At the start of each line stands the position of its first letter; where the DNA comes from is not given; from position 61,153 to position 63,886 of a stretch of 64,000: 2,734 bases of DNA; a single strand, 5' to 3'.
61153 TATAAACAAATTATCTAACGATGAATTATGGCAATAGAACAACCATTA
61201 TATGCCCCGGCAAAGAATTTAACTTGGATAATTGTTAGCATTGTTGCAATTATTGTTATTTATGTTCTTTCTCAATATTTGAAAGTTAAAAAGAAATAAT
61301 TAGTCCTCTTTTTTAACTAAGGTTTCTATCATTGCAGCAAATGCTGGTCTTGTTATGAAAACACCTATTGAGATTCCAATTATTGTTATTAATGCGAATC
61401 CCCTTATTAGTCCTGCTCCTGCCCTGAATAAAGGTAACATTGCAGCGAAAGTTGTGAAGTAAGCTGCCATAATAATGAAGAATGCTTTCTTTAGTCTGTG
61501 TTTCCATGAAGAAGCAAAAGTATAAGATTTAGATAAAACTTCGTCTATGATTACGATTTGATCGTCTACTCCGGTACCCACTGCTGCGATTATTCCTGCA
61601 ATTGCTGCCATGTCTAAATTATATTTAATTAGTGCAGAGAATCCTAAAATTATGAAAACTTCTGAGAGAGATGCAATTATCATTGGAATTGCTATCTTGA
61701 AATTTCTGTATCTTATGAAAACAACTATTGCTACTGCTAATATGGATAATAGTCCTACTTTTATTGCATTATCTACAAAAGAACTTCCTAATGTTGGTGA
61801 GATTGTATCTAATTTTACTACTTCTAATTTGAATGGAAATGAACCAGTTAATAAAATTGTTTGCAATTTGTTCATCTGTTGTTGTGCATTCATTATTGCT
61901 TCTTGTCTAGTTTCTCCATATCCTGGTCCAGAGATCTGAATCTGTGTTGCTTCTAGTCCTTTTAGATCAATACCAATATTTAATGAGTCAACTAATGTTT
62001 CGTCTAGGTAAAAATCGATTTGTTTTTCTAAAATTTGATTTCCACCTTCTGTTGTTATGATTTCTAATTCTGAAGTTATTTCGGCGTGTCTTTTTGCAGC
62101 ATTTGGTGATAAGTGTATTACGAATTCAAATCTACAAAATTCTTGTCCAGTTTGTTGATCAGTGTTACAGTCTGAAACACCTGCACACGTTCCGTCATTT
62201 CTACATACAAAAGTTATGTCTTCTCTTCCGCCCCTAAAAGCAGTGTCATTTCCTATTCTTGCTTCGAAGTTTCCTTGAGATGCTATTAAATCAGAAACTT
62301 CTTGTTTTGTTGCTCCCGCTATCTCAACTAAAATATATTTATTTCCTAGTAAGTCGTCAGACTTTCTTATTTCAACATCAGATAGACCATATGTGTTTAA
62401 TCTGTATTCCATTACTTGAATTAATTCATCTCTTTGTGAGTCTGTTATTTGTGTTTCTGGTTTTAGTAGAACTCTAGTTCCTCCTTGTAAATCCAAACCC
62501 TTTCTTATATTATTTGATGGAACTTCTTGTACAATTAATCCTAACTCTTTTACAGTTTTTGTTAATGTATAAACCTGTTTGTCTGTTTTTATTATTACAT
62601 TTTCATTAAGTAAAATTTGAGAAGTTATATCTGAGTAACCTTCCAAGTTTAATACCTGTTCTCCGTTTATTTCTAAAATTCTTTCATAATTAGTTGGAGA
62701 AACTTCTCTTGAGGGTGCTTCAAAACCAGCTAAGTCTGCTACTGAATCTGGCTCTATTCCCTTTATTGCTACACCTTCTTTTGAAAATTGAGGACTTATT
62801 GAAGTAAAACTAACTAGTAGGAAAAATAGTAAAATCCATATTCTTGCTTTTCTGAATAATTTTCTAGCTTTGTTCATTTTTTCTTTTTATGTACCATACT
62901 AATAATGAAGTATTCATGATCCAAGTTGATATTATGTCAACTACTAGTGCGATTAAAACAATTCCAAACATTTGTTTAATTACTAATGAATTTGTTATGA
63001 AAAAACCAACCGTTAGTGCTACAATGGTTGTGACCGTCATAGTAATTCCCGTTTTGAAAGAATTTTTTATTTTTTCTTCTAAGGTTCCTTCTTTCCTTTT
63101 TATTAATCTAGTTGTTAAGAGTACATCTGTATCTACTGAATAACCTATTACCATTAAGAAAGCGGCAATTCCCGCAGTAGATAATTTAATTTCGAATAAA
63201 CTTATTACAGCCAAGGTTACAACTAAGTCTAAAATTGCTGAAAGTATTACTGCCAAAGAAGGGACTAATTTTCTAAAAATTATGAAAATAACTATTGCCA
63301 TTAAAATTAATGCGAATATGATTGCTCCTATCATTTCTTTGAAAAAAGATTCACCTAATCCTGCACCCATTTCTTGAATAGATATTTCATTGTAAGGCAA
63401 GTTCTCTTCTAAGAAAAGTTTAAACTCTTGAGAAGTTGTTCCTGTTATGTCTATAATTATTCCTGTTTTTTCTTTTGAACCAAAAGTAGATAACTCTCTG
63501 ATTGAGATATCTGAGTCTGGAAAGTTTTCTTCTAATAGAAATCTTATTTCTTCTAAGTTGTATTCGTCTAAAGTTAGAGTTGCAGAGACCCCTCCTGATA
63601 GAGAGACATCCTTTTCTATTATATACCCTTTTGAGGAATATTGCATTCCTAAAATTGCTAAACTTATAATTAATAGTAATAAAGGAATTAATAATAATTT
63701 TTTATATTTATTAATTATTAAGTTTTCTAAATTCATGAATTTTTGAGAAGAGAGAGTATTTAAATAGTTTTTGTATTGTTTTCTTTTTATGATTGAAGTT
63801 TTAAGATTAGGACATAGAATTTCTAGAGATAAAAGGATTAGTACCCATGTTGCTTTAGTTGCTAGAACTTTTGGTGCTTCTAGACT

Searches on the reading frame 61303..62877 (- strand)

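Call 6: search_protein_families(library=pfam, proteins=[window:61303-62877:-], max_evalue=0.001)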
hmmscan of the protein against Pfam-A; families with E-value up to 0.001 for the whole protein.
window:61303-62877:- (525 aa): 1 family
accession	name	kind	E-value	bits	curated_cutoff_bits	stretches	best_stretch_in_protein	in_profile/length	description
PF02355.23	SecD_SecF_C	-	2.9e-19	69.7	20.5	1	350-507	12-173/189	Protein export membrane protein SecD/SecF, C-terminal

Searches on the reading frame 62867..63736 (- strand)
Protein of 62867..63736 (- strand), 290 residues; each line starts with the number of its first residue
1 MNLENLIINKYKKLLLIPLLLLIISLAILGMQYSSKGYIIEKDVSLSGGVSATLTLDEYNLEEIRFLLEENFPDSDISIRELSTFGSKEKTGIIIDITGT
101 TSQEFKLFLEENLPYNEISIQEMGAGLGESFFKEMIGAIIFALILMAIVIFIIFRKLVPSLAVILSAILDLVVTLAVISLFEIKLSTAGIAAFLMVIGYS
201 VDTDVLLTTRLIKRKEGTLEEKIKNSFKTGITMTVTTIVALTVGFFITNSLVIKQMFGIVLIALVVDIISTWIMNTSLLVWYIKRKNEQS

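Call 6: search_protein_families(library=pfam, proteins=[window:62867-63736:-], max_evalue=0.001)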
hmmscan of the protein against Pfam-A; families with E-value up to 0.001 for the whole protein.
window:62867-63736:- (290 aa): 1 family
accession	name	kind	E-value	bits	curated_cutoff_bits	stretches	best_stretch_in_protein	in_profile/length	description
PF02355.23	SecD_SecF_C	-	9.5e-31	107.1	20.5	1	115-284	13-188/189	Protein export membrane protein SecD/SecF, C-terminal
